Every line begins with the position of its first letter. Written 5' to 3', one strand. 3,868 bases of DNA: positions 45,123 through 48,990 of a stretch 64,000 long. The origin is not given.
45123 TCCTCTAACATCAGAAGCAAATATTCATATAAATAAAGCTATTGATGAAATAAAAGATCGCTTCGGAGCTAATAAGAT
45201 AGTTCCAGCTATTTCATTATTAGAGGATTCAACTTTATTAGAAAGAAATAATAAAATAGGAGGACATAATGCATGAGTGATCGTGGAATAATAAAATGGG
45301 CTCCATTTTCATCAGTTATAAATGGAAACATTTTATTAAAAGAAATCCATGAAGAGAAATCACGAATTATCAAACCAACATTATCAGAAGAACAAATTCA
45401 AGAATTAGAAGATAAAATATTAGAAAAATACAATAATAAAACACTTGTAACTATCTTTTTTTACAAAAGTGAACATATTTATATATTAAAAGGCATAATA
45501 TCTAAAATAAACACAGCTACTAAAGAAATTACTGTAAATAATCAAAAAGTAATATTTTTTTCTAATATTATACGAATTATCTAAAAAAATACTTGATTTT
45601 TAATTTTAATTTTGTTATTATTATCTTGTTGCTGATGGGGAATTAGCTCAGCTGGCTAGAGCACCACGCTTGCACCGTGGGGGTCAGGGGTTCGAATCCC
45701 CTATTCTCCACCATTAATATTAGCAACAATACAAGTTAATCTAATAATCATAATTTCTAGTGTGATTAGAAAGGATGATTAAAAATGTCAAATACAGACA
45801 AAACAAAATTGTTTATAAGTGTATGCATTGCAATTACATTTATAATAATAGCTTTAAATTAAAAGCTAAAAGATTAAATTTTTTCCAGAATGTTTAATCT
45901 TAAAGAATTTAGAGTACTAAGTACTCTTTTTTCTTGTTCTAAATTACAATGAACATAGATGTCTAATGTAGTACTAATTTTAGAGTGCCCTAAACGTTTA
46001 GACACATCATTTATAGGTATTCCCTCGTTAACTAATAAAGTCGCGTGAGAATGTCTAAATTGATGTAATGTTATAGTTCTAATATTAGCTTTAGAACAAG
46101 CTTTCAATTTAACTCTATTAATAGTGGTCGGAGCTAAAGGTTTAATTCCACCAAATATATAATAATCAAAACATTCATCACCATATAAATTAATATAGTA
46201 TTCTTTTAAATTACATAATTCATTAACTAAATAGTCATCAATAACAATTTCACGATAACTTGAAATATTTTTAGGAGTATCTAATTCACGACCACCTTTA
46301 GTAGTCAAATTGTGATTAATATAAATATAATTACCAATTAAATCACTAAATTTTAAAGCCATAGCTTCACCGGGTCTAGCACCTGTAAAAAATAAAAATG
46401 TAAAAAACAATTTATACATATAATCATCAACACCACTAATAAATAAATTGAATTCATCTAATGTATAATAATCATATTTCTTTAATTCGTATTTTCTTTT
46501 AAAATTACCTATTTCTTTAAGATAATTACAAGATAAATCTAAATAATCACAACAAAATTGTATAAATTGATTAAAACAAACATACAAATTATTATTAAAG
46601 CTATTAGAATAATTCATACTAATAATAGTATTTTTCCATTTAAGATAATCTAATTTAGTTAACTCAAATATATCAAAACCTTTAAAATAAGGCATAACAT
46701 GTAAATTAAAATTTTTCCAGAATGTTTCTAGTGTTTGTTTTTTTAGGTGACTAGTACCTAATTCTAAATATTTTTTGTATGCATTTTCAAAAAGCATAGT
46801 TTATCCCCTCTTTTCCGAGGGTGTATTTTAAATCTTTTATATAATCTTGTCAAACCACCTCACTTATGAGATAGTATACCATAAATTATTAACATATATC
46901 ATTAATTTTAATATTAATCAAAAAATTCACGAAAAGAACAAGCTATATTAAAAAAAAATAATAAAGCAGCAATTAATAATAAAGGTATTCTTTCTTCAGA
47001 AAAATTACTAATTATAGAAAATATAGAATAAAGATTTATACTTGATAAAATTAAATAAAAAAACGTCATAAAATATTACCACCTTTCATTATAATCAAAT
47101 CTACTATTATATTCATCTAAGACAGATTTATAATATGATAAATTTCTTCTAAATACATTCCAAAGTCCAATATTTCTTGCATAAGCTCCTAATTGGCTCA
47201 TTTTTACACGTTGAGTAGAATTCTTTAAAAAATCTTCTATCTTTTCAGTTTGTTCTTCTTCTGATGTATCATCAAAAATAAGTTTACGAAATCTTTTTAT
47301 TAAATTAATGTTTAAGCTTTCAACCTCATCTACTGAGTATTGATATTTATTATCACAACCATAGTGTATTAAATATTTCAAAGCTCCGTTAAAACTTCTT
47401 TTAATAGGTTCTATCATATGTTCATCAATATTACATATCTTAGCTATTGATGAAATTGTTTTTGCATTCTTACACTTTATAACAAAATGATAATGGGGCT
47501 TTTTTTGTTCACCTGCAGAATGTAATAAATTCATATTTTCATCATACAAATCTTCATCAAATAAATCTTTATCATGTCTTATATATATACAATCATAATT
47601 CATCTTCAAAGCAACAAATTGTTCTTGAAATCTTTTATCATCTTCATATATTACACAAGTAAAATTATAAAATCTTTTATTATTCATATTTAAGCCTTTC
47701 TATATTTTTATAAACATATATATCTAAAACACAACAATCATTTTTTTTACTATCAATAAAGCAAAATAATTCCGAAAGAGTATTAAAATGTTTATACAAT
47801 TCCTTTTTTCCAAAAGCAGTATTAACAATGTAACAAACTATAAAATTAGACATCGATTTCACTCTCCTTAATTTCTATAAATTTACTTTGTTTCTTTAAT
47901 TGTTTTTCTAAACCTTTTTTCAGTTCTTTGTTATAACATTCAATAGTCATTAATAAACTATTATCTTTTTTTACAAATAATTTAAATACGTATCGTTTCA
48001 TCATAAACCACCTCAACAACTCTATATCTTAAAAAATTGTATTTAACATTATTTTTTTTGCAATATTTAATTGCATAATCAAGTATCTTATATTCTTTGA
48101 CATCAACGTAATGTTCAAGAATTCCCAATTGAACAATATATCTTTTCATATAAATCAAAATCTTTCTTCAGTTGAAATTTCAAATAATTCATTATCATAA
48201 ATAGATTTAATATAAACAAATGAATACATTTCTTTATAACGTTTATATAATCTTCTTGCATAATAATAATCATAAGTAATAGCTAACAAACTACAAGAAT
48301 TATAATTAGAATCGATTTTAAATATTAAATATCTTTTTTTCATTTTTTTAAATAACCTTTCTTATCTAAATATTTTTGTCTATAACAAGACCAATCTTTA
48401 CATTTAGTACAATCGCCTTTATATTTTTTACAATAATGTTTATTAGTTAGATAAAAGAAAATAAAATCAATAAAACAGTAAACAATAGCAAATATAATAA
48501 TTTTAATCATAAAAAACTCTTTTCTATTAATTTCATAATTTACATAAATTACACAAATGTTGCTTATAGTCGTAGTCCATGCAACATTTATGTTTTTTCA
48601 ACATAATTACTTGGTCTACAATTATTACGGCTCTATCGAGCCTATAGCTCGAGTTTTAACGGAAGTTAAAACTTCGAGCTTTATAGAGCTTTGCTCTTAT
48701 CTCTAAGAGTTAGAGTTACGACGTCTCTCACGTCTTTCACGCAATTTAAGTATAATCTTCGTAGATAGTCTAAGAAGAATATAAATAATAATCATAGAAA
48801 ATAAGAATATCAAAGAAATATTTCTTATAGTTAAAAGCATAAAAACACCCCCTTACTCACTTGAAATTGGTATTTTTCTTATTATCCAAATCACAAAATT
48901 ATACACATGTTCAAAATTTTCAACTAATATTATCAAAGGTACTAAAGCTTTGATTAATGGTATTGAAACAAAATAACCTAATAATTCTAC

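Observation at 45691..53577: Integrated filamentous (inovirus-like) prophage at tRNA-Ala in a Gram-positive host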

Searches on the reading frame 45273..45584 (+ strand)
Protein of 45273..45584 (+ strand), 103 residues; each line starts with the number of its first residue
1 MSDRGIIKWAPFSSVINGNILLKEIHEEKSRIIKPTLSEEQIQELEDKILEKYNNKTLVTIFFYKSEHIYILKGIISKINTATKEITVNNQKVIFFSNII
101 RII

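Call 22: list_cluster_members(proteins=[P0001, window:45273-45584:+, window:53697-54242:+])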
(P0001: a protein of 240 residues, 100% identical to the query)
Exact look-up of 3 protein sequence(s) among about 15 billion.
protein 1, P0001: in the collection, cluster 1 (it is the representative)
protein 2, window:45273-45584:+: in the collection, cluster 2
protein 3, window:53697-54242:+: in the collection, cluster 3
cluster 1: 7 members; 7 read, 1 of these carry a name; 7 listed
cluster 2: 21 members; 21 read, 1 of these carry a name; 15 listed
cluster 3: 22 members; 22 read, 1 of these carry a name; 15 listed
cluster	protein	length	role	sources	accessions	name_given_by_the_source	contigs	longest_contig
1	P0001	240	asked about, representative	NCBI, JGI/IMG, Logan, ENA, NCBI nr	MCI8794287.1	MAG: AAA family ATPase [Bacilli bacterium] | hypothetical protein | AAA family ATPase [Bacilli bacterium]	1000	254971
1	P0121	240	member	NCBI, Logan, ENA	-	-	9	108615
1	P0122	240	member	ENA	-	-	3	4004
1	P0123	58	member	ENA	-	-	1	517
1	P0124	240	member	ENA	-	-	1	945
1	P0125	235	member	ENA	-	-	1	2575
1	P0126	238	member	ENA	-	-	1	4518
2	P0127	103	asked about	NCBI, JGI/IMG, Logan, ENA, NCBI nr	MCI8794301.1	MAG: YolD-like family protein [Bacilli bacterium] | hypothetical protein | YolD-like family protein [Bacilli bacterium]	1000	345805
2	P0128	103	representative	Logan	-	-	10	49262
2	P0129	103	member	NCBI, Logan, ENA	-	-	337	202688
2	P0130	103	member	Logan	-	-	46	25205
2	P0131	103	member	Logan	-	-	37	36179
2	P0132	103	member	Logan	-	-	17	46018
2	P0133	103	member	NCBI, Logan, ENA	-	-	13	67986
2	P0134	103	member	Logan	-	-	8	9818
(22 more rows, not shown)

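Call 23: find_encoding_contigs(protein=window:45273-45584:+, flank=10000, max_places=10)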
Protein window:45273-45584:+ (103 aa): 23 contigs read that carry it; 3 places shown.
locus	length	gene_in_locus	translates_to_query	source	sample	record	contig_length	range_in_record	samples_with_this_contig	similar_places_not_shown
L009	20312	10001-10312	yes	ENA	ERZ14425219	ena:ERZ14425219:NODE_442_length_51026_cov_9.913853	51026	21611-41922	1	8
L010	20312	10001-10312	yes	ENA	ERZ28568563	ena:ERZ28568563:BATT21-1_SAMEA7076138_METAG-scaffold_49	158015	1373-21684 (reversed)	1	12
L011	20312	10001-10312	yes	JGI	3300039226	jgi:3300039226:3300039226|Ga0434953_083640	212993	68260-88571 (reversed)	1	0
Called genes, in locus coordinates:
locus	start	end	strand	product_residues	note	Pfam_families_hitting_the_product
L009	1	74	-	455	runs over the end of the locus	PF28494:GlyRS_ins_1 (faint), PF00587:tRNA-synt_2b, PF03129:HGTP_anticodon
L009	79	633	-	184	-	PF03641:Lysine_decarbox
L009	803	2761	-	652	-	-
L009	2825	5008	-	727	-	PF17764:PriA_3primeBD, PF00270:DEAD, PF04851:ResIII, PF18319:Zn_ribbon_PriA, PF00271:Helicase_C, PF18074:PriA_C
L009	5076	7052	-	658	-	-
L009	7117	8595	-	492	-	-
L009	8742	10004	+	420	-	PF00817:IMS, PF11798:IMS_HHH, PF21999:IMS_HHH_1 (weak), PF11799:IMS_C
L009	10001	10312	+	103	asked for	PF08863:YolD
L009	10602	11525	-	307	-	PF14659:Phage_int_SAM_3 (weak), PF00589:Phage_integrase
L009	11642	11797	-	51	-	-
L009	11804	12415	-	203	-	PF01719:Rep_OBD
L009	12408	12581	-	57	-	-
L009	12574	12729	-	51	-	-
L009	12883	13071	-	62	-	-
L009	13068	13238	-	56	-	-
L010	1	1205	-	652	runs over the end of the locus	-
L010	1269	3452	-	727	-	PF17764:PriA_3primeBD, PF00270:DEAD, PF04851:ResIII, PF18319:Zn_ribbon_PriA, PF00271:Helicase_C, PF18074:PriA_C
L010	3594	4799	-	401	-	PF01548:DEDD_Tnp_IS110, PF02371:Transposase_20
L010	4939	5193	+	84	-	-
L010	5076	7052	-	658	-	-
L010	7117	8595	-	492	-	-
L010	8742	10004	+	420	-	PF00817:IMS, PF11798:IMS_HHH, PF21999:IMS_HHH_1 (weak), PF11799:IMS_C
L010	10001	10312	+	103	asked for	PF08863:YolD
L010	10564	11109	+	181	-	-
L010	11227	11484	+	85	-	-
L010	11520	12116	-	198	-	-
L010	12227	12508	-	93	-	PF04297:UPF0122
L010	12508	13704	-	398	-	PF02881:SRP54_N, PF06414:Zeta_toxin (faint), PF13604:AAA_30 (weak), PF00448:SRP54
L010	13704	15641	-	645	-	PF00884:Sulfatase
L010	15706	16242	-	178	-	PF07963:N_methyl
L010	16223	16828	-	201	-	PF02677:QueH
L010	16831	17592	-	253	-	PF08478:POTRA_1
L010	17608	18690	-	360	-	PF03033:Glyco_transf_28, PF04101:Glyco_tran_28_C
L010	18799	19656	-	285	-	-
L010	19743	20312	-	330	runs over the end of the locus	PF02557:VanY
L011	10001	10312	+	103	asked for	PF08863:YolD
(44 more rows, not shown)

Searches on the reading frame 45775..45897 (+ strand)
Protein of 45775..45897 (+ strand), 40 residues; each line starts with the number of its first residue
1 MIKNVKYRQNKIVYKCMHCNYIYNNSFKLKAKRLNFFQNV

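Call 70: search_protein_families(library=pfam, proteins=[window:45775-45897:+], max_evalue=1)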
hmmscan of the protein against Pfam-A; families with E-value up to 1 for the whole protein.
window:45775-45897:+ (40 aa): 1 family
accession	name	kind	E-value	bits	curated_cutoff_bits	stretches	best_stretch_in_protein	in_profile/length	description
PF23225.1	zf-C2H2_7th_ZNF462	-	0.01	16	27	1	13-25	4-16/42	Zinc finger protein 462, seventh C2H2 zinc finger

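Call 71: search_protein_families(library=phrogs, proteins=[window:45775-45897:+], max_evalue=1)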
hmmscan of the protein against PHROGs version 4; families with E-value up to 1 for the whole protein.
window:45775-45897:+ (40 aa): 1 family
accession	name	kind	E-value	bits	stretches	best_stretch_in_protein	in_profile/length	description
phrog_5998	-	unknown function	0.49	11.5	0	26-35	29-38/42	-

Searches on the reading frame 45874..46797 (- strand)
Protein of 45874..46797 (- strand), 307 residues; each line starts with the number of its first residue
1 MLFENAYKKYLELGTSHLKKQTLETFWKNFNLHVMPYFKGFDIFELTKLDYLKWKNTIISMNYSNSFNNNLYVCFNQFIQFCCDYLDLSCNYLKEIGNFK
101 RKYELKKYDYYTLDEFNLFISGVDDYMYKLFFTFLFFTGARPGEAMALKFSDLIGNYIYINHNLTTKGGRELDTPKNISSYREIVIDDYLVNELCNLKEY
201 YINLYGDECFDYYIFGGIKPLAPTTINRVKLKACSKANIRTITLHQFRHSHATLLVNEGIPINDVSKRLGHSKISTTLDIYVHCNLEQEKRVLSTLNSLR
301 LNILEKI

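Call 4: search_protein_families(library=pfam, proteins=[window:45874-46797:-], max_evalue=0.1)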
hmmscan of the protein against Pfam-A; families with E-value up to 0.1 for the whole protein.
window:45874-46797:- (307 aa): 2 families
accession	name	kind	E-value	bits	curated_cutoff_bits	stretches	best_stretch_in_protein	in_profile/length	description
PF00589.27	Phage_integrase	-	1.4e-19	71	27.1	1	124-285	20-169/172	Phage integrase family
PF14659.12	Phage_int_SAM_3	-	1.4e-06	28.8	22.6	1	3-57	2-56/58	Phage integrase, N-terminal SAM-like domain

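Call 5: search_protein_families(library=phrogs, proteins=[window:45874-46797:-], max_evalue=0.1)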
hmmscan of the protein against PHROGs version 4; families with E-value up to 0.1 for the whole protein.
window:45874-46797:- (307 aa): 7 families
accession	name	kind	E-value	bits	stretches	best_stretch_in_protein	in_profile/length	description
phrog_1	-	integration and excision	9.4e-55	188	1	2-300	165-451/611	integrase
phrog_216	-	integration and excision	6.4e-31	108.6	1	102-298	47-238/301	integrase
phrog_7685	-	integration and excision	1.2e-14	55.4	1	155-298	110-237/240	integrase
phrog_23271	-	unknown function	5.9e-06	27.2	1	242-281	9-47/67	-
phrog_7269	-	integration and excision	0.0017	19.2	1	241-293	27-78/89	integrase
phrog_34557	-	integration and excision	0.0025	18.5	1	221-281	105-163/183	integrase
phrog_25190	-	integration and excision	0.065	14.6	0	224-283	29-88/109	integrase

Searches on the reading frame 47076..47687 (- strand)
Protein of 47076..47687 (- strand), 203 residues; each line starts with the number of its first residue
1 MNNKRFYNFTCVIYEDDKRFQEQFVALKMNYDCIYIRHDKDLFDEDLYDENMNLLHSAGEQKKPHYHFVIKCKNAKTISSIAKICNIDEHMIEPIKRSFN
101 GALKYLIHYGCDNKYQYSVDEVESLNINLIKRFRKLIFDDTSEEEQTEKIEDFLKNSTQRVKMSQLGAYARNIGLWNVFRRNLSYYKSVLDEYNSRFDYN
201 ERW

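Call 4: search_protein_families(library=pfam, proteins=[window:47076-47687:-], max_evalue=0.1)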
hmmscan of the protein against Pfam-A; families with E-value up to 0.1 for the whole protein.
window:47076-47687:- (203 aa): 4 families
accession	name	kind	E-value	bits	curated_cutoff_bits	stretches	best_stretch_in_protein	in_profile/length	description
PF01719.23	Rep_OBD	-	3.5e-15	56.7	24.6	1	2-126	2-116/121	Plasmid replication protein, origin binding domain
PF23343.2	REP_ORF2-G2P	-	0.01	16.5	27.8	1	59-109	46-94/99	Replication-associated protein ORF2/G2P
PF08755.16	YccV-like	-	0.033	14.9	22.8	0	28-79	13-67/101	Hemimethylated DNA-binding protein YccV like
PF22207.2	MCM3_WHD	-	0.084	13.7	27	0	133-167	6-39/58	MCM3 winged helix domain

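Call 5: search_protein_families(library=phrogs, proteins=[window:47076-47687:-], max_evalue=0.1)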
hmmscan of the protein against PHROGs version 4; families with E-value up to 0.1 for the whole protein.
window:47076-47687:- (203 aa): 2 families
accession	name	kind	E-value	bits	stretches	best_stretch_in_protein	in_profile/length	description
phrog_4901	-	other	0.0039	17.6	1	23-165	61-179/273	hydrolase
phrog_12401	-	unknown function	0.07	14.8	0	103-136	31-65/115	-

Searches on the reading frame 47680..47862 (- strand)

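Call 70: search_protein_families(library=pfam, proteins=[window:47680-47862:-], max_evalue=1)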
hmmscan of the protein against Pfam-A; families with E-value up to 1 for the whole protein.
window:47680-47862:- (60 aa): 0 families

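Call 71: search_protein_families(library=phrogs, proteins=[window:47680-47862:-], max_evalue=1)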
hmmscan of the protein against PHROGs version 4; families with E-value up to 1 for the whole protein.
window:47680-47862:- (60 aa): 1 family
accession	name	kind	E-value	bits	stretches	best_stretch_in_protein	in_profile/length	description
phrog_3367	-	unknown function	0.13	13.5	1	15-51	42-78/94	-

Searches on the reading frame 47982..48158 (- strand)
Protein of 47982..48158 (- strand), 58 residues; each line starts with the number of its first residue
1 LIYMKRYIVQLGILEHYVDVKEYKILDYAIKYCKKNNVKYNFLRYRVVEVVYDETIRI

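Call 70: search_protein_families(library=pfam, proteins=[window:47982-48158:-], max_evalue=1)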
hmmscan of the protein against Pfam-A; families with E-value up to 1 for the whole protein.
window:47982-48158:- (58 aa): 0 families

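Call 71: search_protein_families(library=phrogs, proteins=[window:47982-48158:-], max_evalue=1)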
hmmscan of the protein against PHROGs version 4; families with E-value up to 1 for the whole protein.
window:47982-48158:- (58 aa): 2 families
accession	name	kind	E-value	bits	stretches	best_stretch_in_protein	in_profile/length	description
phrog_13304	-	unknown function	0.0062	17.6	1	19-35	19-35/61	-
phrog_186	-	DNA, RNA and nucleotide metabolism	0.038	14.6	1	10-43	189-223/308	DnaD-like helicase loader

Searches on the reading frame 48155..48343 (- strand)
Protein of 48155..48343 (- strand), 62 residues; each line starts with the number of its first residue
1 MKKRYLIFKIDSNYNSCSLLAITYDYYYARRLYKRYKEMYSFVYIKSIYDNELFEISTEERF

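Call 70: search_protein_families(library=pfam, proteins=[window:48155-48343:-], max_evalue=1)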
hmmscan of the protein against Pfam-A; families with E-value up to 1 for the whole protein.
window:48155-48343:- (62 aa): 0 families

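Call 71: search_protein_families(library=phrogs, proteins=[window:48155-48343:-], max_evalue=1)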
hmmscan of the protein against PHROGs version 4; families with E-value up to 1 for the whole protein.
window:48155-48343:- (62 aa): 1 family
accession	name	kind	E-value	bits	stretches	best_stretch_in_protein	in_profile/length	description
phrog_4811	-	unknown function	0.057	14.4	1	1-24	6-29/67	-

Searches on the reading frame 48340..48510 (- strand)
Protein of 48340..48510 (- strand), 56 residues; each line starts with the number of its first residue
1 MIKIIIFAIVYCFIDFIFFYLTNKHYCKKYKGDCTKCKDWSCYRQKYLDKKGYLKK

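Call 70: search_protein_families(library=pfam, proteins=[window:48340-48510:-], max_evalue=1)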
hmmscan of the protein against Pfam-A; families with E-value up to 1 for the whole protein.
window:48340-48510:- (56 aa): 0 families

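Call 71: search_protein_families(library=phrogs, proteins=[window:48340-48510:-], max_evalue=1)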
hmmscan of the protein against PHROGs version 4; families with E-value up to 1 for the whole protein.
window:48340-48510:- (56 aa): 1 family
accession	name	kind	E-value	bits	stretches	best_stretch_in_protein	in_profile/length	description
phrog_28874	-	unknown function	0.089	14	1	4-50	46-90/110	-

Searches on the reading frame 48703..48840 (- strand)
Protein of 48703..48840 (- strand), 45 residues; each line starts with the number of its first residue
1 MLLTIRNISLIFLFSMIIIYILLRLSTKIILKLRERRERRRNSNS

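Call 70: search_protein_families(library=pfam, proteins=[window:48703-48840:-], max_evalue=1)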
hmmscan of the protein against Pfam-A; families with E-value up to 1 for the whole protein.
window:48703-48840:- (45 aa): 0 families

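Call 71: search_protein_families(library=phrogs, proteins=[window:48703-48840:-], max_evalue=1)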
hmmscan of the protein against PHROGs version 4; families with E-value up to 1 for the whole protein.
window:48703-48840:- (45 aa): 3 families
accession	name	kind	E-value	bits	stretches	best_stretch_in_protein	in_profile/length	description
phrog_6558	-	unknown function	0.29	12.5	1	7-43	19-55/90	-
phrog_920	-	lysis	0.34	11.5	1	16-43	38-65/67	holin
phrog_12449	-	unknown function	0.52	11.3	1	3-43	9-49/220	-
